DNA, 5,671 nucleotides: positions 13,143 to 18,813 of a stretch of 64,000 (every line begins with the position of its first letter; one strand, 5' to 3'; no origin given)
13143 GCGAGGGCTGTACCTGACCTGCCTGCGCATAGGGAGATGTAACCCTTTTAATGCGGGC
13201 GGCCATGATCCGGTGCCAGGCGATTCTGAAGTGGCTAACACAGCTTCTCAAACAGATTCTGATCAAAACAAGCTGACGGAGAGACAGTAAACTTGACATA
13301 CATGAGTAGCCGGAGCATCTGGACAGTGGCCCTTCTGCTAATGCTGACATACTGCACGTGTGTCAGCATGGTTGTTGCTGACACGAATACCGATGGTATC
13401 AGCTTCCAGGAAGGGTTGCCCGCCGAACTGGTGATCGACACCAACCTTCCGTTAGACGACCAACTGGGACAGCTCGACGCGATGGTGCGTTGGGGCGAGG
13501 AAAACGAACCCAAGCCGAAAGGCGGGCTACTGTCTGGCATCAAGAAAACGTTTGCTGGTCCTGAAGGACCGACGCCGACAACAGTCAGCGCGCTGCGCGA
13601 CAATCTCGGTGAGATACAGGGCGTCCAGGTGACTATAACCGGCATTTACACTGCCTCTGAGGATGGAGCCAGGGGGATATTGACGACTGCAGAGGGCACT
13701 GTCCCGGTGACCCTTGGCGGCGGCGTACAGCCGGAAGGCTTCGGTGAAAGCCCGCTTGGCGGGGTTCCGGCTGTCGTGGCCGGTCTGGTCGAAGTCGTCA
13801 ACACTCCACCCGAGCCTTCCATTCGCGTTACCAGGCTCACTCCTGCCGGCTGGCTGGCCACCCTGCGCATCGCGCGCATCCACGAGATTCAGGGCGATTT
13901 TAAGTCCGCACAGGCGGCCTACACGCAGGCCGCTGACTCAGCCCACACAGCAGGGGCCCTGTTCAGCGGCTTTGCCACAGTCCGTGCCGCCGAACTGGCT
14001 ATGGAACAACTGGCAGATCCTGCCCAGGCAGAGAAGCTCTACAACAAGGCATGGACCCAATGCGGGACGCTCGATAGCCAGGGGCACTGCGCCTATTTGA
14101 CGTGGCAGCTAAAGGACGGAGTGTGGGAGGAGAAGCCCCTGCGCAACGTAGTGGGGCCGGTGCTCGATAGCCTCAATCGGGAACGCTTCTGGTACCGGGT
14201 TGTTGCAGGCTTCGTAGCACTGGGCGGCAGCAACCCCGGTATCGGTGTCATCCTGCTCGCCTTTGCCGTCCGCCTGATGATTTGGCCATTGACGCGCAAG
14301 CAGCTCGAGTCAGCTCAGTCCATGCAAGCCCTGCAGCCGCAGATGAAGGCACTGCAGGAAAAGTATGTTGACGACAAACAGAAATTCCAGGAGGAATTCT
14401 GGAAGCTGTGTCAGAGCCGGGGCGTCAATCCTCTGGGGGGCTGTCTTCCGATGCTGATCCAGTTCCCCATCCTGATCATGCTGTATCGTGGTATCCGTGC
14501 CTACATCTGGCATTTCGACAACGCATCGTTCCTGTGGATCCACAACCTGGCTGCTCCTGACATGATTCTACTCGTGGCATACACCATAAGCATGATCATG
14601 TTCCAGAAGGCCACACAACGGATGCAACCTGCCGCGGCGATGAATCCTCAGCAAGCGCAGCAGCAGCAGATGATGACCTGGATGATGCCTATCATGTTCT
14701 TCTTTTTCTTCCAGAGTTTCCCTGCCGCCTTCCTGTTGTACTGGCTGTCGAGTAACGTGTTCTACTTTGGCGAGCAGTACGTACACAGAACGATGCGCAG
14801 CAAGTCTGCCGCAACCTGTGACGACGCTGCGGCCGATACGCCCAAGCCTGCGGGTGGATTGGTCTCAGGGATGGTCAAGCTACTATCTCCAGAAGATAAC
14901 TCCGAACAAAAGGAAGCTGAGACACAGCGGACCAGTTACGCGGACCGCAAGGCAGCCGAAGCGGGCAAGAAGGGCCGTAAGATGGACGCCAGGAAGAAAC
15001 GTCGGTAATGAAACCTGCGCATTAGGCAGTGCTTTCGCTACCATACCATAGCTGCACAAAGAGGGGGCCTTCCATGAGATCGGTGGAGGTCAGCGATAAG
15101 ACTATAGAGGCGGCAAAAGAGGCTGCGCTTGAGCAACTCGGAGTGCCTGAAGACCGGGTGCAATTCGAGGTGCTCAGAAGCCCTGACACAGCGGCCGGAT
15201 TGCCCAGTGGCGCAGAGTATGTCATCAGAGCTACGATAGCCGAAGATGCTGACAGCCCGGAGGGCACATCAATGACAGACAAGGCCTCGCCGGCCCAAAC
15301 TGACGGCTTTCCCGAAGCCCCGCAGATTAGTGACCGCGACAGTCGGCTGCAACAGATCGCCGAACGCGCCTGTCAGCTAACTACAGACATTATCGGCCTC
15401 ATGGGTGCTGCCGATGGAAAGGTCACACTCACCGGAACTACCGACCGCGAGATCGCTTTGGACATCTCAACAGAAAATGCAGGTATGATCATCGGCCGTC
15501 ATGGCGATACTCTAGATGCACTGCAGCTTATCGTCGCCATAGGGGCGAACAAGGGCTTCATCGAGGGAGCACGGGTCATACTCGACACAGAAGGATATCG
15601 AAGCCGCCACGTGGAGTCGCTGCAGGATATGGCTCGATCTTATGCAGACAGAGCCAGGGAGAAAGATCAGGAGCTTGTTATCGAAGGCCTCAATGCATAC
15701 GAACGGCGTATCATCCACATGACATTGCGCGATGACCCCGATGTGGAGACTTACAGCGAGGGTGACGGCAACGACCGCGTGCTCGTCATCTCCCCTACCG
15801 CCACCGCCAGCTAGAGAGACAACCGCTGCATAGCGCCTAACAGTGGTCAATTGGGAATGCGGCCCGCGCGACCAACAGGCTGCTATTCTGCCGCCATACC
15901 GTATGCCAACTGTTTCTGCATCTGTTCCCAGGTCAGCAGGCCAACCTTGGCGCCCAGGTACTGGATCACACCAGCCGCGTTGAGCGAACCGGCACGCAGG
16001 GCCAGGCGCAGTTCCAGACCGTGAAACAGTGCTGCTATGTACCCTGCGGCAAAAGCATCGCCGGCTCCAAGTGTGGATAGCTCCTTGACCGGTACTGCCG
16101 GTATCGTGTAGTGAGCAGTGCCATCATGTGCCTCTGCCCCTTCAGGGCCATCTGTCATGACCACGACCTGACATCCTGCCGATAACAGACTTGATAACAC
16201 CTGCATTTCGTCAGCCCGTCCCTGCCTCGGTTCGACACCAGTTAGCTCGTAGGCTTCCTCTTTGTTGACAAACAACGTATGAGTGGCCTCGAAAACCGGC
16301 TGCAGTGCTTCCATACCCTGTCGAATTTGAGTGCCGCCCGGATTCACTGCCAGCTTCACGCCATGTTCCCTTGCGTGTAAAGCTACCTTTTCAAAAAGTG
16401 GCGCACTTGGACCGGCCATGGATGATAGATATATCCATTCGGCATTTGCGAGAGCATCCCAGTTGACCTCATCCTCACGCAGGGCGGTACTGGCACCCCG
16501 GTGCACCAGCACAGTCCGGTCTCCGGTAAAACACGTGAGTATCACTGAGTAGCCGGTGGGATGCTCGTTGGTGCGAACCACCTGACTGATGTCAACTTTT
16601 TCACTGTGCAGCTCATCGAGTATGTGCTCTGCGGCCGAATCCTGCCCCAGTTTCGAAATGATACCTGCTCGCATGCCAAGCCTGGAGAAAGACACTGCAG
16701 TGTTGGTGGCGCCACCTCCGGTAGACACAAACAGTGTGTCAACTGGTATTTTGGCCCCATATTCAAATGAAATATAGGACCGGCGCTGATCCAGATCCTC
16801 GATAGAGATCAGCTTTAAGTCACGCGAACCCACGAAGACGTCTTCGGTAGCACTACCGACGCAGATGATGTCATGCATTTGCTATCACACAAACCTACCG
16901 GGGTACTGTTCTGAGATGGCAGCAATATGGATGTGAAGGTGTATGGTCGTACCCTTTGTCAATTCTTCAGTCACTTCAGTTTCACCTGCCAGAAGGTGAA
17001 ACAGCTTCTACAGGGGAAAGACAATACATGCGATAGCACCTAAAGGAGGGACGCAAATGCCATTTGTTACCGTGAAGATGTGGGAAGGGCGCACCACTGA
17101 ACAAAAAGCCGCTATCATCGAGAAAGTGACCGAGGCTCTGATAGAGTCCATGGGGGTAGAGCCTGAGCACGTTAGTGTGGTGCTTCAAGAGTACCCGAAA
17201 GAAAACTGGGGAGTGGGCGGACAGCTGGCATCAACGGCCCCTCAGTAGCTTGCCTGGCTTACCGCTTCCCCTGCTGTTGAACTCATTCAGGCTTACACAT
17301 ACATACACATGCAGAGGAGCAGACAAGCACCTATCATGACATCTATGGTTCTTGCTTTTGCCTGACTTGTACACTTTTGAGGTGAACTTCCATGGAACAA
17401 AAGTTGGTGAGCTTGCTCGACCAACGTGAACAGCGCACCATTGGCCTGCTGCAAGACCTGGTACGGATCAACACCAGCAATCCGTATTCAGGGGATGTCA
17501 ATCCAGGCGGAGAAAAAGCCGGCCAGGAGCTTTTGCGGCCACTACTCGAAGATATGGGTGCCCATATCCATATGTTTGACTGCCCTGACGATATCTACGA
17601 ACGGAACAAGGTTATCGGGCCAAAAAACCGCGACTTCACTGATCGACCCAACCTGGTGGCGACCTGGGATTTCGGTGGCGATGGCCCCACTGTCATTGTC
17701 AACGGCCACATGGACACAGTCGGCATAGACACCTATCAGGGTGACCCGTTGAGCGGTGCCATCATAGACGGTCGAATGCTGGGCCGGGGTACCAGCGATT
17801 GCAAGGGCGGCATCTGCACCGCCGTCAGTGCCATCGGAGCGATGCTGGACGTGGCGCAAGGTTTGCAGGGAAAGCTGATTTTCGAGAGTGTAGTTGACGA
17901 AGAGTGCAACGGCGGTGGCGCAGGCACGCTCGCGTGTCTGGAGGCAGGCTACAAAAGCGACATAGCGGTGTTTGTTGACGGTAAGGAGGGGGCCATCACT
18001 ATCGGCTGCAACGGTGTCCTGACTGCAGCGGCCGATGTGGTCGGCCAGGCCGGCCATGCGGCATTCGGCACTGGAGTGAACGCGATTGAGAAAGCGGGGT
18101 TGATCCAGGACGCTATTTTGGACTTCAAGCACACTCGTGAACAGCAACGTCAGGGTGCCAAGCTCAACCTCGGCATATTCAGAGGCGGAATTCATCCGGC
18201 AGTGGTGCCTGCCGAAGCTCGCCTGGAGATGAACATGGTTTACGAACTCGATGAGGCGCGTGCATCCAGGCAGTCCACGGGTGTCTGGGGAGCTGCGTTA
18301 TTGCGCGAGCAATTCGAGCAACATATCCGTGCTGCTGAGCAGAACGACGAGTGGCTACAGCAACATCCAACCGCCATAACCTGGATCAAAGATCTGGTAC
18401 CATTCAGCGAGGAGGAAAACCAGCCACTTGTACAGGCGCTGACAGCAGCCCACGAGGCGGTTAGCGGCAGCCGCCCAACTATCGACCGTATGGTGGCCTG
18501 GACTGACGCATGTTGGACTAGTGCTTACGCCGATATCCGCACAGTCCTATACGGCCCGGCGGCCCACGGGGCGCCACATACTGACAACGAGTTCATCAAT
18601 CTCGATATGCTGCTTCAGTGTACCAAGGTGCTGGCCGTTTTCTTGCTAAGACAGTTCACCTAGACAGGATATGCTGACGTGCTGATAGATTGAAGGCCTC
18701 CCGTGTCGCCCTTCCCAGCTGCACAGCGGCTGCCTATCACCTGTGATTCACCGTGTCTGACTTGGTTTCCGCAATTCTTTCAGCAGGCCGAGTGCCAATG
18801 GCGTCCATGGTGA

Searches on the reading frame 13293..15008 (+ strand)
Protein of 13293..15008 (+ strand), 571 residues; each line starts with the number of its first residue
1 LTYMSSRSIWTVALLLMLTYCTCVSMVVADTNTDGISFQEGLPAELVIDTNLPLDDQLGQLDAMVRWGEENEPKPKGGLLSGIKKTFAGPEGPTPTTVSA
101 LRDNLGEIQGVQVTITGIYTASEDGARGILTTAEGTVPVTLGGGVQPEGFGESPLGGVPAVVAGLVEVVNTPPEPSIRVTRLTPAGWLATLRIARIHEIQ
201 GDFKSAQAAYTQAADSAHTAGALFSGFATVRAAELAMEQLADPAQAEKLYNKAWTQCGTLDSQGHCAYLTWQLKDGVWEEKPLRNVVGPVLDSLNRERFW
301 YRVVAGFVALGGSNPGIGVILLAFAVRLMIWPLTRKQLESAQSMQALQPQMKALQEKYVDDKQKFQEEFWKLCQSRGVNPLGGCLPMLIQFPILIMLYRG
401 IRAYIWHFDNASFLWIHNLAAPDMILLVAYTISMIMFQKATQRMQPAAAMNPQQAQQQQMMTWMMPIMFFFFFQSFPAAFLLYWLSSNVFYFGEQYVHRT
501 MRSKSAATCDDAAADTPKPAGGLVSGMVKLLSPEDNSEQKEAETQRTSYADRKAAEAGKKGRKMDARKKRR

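Call 49: search_protein_families(library=ncbifam, proteins=[window:13293-15008:+], max_evalue=1e-10)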
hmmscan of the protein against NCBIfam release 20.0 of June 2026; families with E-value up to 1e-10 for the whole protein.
window:13293-15008:+ (571 aa): 16 families
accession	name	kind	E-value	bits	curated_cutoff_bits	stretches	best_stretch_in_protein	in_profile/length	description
TIGR03592.1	yidC_oxa1_cterm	subfamily_domain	6.4e-54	182.9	84.3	1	316-497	3-188/191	membrane protein insertase YidC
NF002803.0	PRK02944.1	equivalog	2.4e-41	141.8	377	1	304-500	48-242/255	YidC family membrane integrase SpoIIIJ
NF002355.0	PRK01318.2-2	equivalog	3.9e-41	141.2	891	1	314-502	396-597/602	membrane protein insertase YidC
NF002357.0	PRK01318.2-4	equivalog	2.5e-40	138.7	479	1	314-507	334-522/532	membrane protein insertase YidC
NF002351.0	PRK01318.1-1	equivalog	3.9e-40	138.1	740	1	313-504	351-537/545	membrane protein insertase YidC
NF002353.0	PRK01318.1-4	equivalog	4.8e-39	134.5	365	1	314-513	376-587/596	membrane protein insertase YidC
NF002899.0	PRK03449.1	equivalog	8.9e-38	130.3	276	2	299-404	15-121/359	membrane protein insertase YidC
NF002352.0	PRK01318.1-3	equivalog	1.3e-37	130.2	447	1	314-503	371-554/562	membrane protein insertase YidC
NF002350.0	PRK01315.1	equivalog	2.2e-37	128.9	282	2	312-404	39-131/329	membrane protein insertase YidC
NF002358.0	PRK01318.2-5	equivalog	9.6e-33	113.8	605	1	314-499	340-536/545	membrane protein insertase YidC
NF002356.0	PRK01318.2-3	equivalog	1.5e-32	112.8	460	1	306-501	364-574/627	membrane protein insertase YidC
NF002354.0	PRK01318.2-1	equivalog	3.9e-32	111.4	1094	1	314-497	352-529/548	membrane protein insertase YidC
NF002168.0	PRK01001.1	equivalog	2.2e-30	105.7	670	1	307-497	569-773/795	membrane protein insertase YidC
NF002734.0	PRK02654.1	equivalog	3.8e-25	88.5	324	1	315-402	27-117/384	membrane protein insertase YidC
NF002687.0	PRK02463.1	equivalog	1.1e-23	83.5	425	1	316-559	61-303/307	membrane protein insertase YidC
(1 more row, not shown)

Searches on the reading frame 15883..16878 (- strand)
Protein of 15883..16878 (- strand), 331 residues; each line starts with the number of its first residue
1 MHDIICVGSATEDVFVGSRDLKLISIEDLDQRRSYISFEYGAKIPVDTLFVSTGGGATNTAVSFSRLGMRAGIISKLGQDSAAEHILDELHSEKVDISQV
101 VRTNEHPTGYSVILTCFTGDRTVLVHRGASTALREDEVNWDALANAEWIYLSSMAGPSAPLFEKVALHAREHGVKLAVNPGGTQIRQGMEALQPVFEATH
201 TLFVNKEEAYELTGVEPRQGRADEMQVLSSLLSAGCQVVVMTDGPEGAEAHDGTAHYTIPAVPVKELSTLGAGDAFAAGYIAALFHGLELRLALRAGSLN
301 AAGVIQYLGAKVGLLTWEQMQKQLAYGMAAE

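Call 49: search_protein_families(library=ncbifam, proteins=[window:15883-16878:-], max_evalue=1e-10)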
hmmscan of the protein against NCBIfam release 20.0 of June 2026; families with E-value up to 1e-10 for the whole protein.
window:15883-16878:- (331 aa): 17 families
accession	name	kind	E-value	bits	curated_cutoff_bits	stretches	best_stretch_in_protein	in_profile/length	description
TIGR02152.1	D_ribokin_bact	equivalog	4.2e-37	128.1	299.65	1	43-320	24-296/298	ribokinase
TIGR04382.1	myo_inos_iolC_N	equivalog_domain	7.3e-35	120.7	300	1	49-322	29-307/309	5-dehydro-2-deoxygluconokinase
NF053626.1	RibKinHalex1628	equivalog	4.1e-32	111.8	330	1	50-305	34-271/293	ATP-dependent ribose-1-phosphate kinase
NF008353.0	PRK11142.1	equivalog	4.8e-27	95.3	341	1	51-318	36-297/307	ribokinase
NF007321.0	PRK09813.1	equivalog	4.8e-24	85.2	247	1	227-310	177-260/261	fructoselysine 6-kinase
NF041134.1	R1P_kin_Thcocales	equivalog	1.7e-20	73.7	500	1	39-323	22-281/291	ADP-dependent ribose-1-phosphate kinase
NF006957.1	PRK09434.1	equivalog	6.1e-20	71.9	450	1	51-285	24-261/302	fructokinase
NF049991.1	TagKinase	equivalog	1.1e-18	67.2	420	1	64-323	51-314/321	tagatose kinase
NF041332.1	KDG_KDGal_kin_Halo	equivalog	2.2e-18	66.8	440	1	47-302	26-289/320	bifunctional 2-dehydro-3-deoxygluconokinase/2-dehydro-3-deoxygalactonokinase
TIGR03168.1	1-PFK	subfamily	1e-17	64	216.4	1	30-310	11-285/305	hexose kinase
NF052444.1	DhDoxglucKinKdgK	equivalog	4e-17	62.6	400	1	51-312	22-297/303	2-dehydro-3-deoxygluconokinase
TIGR03828.1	pfkB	equivalog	7.3e-16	58.1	292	1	39-309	20-286/305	1-phosphofructokinase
TIGR02198.1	rfaE_dom_I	equivalog_domain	7.8e-15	54.8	345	1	36-312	29-304/315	D-glycero-beta-D-manno-heptose-7-phosphate kinase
NF040938.1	KDG_KDGal_kin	equivalog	9.7e-15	54.4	400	1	55-312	31-291/305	bifunctional 2-dehydro-3-deoxygluconokinase/2-dehydro-3-deoxygalactonokinase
NF041164.1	NucKinThplmales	equivalog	4e-14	52.5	450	1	49-306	33-273/295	nucleoside kinase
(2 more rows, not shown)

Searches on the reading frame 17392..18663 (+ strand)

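Call 49: search_protein_families(library=ncbifam, proteins=[window:17392-18663:+], max_evalue=1e-10)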
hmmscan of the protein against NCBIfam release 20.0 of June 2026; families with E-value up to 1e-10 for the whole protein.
window:17392-18663:+ (423 aa): 28 families (the best 25 are shown)
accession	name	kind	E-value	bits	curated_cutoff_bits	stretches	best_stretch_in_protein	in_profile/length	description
NF005373.0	PRK06915.1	equivalog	2.9e-56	191.2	428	1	2-419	5-415/422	peptidase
TIGR01910.1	DapE-ArgE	subfamily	1.8e-53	182.1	217.6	1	18-413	2-373/373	ArgE/DapE family deacylase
NF005306.0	PRK06837.1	subfamily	5.4e-52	177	376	1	2-419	8-419/427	ArgE/DapE family deacylase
NF006370.0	PRK08596.1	equivalog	7.6e-39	133.4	412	1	4-419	7-417/425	acetylornithine deacetylase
NF006399.0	PRK08651.1-2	equivalog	1.4e-32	113.3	381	1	84-241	53-212/405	succinyl-diaminopimelate desuccinylase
NF009555.0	PRK13004.1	equivalog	1.6e-30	106.3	321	1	98-249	69-225/399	YgeY family selenium metabolism-linked hydrolase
NF006365.0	PRK08588.1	subfamily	2.3e-30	106.2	289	1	83-413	51-372/383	succinyl-diaminopimelate desuccinylase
NF006400.0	PRK08651.1-3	equivalog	6.3e-27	94.4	374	1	10-252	6-241/410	succinyl-diaminopimelate desuccinylase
TIGR01900.1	dapE-gram_pos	equivalog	1.3e-24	86.8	304.2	1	88-418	48-350/351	succinyl-diaminopimelate desuccinylase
NF009558.0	PRK13013.1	equivalog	2.5e-24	85.7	428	1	2-242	4-236/429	acetylornithine deacetylase/succinyl-diaminopimelate desuccinylase family protein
NF005710.0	PRK07522.1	subfamily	3.6e-21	75.8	412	1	84-416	55-383/391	acetylornithine deacetylase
TIGR01892.1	AcOrn-deacetyl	equivalog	1.9e-19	69.9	297.7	1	79-415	40-362/365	acetylornithine deacetylase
TIGR03526.1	selenium_YgeY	hypoth_equivalog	1e-18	67.4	321.5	1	96-245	64-218/395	YgeY family selenium metabolism-linked hydrolase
NF009557.0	PRK13009.1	equivalog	4e-18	65.7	284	1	46-419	27-372/377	succinyl-diaminopimelate desuccinylase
NF006398.0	PRK08651.1-1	equivalog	8.5e-18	64.5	439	1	9-237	7-225/403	succinyl-diaminopimelate desuccinylase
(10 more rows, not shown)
